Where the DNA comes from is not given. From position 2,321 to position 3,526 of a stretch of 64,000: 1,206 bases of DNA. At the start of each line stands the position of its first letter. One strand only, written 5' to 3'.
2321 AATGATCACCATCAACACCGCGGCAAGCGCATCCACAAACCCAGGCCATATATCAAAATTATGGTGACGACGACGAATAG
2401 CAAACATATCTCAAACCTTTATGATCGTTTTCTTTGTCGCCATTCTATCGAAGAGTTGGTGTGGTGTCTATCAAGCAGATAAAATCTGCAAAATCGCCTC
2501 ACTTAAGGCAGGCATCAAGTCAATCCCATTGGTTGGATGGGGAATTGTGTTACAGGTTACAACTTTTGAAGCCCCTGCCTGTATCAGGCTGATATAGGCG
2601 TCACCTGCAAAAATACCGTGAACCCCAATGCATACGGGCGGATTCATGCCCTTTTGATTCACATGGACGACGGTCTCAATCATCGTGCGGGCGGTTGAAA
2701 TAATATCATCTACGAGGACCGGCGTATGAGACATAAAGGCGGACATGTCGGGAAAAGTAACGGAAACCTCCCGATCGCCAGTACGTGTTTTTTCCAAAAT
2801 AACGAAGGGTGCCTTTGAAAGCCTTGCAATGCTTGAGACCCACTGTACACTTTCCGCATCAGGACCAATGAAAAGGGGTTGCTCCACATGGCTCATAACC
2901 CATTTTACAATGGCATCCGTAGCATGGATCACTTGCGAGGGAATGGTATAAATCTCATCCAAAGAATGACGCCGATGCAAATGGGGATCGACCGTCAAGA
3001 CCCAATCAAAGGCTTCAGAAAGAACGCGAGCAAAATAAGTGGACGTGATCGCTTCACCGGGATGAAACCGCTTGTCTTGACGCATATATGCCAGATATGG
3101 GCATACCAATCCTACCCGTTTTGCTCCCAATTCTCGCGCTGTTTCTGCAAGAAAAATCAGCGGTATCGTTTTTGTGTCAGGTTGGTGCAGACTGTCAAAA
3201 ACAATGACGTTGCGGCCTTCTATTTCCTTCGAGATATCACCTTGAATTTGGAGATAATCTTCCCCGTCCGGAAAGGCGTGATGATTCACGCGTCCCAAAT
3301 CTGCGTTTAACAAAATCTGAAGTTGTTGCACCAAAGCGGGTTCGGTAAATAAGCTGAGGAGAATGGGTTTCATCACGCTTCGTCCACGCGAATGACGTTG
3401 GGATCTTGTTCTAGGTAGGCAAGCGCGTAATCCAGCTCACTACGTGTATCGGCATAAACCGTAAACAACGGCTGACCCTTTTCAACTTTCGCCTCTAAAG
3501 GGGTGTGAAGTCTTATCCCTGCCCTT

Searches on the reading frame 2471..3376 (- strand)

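Call 16: search_protein_families(library=pfam, proteins=[window:2471-3376:-], max_evalue=0.00001)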
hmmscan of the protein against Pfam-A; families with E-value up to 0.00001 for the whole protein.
window:2471-3376:- (301 aa): 2 families
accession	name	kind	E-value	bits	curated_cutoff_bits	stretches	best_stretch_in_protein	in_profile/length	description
PF13793.12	Pribosyltran_N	-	1.1e-17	64.4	25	1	6-122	3-116/117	N-terminal domain of ribose phosphate pyrophosphokinase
PF00156.33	Pribosyltran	-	4e-13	49.4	26.3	1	139-279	2-145/158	Phosphoribosyl transferase domain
